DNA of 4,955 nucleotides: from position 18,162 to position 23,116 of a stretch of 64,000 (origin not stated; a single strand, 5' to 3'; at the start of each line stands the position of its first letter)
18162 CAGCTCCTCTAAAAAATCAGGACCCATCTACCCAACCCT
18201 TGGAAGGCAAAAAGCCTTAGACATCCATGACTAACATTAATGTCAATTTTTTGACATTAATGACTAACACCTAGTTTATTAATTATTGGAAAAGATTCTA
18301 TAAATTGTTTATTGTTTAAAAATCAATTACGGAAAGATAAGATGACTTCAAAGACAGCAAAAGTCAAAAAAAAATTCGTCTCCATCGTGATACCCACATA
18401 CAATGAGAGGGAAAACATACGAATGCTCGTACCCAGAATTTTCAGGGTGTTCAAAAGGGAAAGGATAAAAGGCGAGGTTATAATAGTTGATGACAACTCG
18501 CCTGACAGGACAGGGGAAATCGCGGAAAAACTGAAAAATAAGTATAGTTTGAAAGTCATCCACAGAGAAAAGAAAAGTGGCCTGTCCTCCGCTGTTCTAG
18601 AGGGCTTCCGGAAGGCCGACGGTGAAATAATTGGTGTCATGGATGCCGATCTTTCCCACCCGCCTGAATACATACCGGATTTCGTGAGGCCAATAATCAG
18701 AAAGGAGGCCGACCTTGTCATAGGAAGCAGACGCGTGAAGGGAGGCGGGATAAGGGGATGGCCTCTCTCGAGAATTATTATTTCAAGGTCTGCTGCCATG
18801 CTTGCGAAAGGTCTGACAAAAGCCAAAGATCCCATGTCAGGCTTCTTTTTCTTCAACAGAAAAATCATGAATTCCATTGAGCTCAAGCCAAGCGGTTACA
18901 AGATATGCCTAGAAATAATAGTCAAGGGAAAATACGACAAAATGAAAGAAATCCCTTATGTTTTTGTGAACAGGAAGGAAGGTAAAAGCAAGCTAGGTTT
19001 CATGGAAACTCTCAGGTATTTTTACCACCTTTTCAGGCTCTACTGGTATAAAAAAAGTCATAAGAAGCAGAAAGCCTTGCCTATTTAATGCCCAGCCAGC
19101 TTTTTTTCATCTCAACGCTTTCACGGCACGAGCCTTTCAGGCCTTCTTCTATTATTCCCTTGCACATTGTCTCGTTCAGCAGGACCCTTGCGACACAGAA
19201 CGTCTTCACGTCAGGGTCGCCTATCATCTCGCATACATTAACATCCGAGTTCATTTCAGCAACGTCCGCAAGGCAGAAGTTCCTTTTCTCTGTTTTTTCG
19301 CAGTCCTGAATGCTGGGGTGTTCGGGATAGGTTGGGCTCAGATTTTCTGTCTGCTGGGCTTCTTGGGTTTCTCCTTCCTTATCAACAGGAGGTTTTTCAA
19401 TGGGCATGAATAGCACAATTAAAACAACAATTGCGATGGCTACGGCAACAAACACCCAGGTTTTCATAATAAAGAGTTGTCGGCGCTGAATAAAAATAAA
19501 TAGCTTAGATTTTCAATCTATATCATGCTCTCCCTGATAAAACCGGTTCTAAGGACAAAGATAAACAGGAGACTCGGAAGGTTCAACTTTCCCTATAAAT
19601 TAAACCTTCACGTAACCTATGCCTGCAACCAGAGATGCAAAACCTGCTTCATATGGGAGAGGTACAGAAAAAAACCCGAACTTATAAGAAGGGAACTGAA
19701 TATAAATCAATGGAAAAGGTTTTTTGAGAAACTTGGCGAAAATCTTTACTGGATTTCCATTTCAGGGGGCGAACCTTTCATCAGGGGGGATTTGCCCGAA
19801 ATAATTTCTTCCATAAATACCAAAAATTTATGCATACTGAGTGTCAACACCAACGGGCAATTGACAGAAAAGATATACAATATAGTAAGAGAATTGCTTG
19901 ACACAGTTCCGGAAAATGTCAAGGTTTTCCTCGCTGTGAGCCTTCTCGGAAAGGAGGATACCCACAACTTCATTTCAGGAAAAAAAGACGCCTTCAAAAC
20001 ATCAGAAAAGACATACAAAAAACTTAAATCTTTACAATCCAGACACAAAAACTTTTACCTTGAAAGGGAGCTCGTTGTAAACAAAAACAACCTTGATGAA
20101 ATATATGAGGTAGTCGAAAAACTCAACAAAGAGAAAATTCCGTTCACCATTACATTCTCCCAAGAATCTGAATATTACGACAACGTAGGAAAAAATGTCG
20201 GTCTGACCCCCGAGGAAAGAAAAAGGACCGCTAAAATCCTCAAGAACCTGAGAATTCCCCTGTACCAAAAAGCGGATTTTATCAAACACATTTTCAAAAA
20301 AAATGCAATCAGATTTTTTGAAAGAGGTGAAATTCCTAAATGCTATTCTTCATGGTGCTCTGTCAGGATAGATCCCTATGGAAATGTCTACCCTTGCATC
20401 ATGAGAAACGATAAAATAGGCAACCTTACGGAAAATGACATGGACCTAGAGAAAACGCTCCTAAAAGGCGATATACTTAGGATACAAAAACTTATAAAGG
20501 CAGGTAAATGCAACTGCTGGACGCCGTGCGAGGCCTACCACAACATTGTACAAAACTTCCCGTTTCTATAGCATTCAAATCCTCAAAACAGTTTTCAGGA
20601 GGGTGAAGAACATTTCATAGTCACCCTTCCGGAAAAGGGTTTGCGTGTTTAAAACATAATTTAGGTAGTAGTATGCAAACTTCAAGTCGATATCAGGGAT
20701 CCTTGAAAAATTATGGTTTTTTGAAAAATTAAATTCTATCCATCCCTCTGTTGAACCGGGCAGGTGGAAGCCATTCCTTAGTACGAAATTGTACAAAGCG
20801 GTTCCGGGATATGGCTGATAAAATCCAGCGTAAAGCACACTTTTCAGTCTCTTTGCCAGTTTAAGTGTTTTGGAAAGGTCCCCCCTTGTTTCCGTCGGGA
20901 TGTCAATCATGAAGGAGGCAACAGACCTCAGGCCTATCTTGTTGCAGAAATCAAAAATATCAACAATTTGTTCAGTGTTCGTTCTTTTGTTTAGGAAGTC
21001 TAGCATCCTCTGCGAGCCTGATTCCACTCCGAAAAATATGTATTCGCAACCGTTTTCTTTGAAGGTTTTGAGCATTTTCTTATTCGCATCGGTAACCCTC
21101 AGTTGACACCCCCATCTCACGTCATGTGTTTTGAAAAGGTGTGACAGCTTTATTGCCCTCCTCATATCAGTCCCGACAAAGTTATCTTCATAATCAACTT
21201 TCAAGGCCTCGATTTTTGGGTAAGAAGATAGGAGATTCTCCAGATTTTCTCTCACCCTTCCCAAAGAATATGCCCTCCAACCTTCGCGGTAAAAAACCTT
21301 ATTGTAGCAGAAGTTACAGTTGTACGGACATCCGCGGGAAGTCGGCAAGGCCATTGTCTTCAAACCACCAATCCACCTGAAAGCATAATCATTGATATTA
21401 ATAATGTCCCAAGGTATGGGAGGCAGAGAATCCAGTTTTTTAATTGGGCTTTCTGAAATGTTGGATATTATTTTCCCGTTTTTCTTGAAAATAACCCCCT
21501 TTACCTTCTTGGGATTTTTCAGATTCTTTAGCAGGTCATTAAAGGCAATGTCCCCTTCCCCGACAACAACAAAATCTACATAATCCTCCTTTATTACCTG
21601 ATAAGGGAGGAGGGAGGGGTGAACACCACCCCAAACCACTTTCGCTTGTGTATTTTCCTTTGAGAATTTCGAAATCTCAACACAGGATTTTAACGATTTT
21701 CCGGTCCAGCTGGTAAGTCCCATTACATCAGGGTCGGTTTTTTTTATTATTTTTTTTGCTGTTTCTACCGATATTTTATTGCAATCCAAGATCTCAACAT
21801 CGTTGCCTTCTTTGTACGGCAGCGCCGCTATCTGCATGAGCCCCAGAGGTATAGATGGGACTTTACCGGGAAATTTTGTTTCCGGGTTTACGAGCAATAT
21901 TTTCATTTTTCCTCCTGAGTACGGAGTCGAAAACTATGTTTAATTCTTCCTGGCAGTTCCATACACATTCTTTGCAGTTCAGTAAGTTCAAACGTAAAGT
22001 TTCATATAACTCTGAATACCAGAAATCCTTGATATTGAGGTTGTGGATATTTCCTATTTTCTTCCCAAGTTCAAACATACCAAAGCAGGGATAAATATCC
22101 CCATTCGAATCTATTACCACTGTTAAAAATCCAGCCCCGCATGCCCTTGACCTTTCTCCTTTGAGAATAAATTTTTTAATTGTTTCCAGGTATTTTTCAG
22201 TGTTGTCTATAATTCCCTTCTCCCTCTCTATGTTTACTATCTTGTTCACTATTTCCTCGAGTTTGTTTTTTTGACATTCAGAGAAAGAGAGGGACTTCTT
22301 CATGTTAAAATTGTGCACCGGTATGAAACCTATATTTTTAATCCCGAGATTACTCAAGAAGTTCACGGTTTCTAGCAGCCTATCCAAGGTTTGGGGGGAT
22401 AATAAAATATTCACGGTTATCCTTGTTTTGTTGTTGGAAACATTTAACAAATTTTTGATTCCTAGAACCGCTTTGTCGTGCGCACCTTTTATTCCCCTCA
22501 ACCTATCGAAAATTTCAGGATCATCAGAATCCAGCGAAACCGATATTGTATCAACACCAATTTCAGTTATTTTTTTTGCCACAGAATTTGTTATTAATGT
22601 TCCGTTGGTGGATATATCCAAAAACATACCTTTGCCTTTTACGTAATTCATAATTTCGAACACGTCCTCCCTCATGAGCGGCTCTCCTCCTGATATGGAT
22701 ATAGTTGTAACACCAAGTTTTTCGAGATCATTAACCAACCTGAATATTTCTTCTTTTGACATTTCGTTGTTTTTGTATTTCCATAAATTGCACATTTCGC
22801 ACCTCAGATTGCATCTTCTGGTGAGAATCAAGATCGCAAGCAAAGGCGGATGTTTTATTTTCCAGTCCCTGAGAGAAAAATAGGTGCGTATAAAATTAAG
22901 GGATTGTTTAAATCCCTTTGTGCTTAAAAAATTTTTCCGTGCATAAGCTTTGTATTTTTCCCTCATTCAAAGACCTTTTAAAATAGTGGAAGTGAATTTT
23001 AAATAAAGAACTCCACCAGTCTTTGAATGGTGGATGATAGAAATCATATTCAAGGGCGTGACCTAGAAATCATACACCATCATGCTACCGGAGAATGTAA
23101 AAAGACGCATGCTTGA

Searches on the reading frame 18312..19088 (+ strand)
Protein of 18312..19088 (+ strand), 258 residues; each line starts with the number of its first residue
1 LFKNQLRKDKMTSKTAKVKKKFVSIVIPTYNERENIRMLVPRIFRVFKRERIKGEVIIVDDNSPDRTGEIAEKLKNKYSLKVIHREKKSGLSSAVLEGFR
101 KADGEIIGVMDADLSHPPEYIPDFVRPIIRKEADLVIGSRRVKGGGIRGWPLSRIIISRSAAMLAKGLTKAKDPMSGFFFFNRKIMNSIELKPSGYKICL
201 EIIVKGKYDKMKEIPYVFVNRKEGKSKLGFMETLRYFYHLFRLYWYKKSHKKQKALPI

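Call 11: search_protein_families(library=pfam, proteins=[window:18312-19088:+], max_evalue=0.01)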
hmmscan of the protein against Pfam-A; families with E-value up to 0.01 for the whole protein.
window:18312-19088:+ (258 aa): 3 families
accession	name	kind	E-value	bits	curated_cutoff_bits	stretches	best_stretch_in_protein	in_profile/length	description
PF00535.33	Glycos_transf_2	-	9.6e-37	126.9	23.3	1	24-186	1-164/168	Glycosyl transferase family 2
PF13641.12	Glyco_tranf_2_3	-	1.6e-08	35.3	27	1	23-187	3-172/230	Glycosyltransferase like family 2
PF10111.15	Glyco_tranf_2_2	-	0.00045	20.2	27.3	1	24-114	1-92/276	Glycosyltransferase like family 2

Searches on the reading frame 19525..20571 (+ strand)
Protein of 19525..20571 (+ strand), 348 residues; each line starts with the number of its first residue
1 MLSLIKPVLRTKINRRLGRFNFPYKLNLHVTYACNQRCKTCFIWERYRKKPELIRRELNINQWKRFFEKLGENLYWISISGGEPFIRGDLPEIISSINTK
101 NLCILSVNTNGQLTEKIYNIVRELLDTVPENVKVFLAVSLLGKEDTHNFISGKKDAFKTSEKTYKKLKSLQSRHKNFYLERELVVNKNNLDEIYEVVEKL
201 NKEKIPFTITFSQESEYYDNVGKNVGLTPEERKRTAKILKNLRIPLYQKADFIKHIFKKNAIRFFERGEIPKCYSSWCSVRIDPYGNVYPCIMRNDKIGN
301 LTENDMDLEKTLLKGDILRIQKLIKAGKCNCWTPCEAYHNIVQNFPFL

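Call 11: search_protein_families(library=pfam, proteins=[window:19525-20571:+], max_evalue=0.01)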
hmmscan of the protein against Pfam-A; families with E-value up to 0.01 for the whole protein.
window:19525-20571:+ (348 aa): 3 families
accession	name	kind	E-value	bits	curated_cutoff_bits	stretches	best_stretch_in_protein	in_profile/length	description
PF04055.27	Radical_SAM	-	2e-12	48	29.5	1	30-197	3-163/166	Radical SAM superfamily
PF13186.11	SPASM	-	0.00058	20.5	21.5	1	273-306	1-39/67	Iron-sulfur cluster-binding domain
PF13353.11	Fer4_12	-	0.0041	17.9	22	0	33-127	14-108/137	4Fe-4S single cluster domain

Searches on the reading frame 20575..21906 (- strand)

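Call 8: search_protein_families(library=pfam, proteins=[window:20575-21906:-], max_evalue=0.01)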
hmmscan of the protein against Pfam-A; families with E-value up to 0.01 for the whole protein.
window:20575-21906:- (443 aa): 2 families
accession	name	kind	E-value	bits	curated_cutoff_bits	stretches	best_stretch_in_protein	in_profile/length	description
PF04055.27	Radical_SAM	-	9.7e-18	65.3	29.5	1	188-351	2-166/166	Radical SAM superfamily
PF02310.24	B12-binding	-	1.2e-16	61.1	32.1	1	19-125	13-120/121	B12 binding domain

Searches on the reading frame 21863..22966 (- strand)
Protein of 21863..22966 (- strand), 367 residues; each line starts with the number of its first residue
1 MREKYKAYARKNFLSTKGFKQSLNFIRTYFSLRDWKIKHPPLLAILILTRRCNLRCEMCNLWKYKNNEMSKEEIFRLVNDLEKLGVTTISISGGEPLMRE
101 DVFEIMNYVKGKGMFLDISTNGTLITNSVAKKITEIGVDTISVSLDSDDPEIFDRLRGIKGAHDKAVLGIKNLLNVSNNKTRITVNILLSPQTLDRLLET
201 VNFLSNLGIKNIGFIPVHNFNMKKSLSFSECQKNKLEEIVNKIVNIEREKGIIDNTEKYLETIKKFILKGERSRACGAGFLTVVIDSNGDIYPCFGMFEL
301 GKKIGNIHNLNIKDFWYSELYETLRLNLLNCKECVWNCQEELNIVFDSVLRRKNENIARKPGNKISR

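Call 8: search_protein_families(library=pfam, proteins=[window:21863-22966:-], max_evalue=0.01)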
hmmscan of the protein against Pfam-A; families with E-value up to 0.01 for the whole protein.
window:21863-22966:- (367 aa): 3 families
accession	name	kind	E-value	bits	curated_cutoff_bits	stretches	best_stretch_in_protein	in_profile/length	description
PF04055.27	Radical_SAM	-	2.7e-27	96.4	29.5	1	47-204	2-166/166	Radical SAM superfamily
PF13186.11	SPASM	-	5.5e-09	36.6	21.5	1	276-334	1-66/67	Iron-sulfur cluster-binding domain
PF13353.11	Fer4_12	-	4.2e-06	27.6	22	1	48-131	11-100/137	4Fe-4S single cluster domain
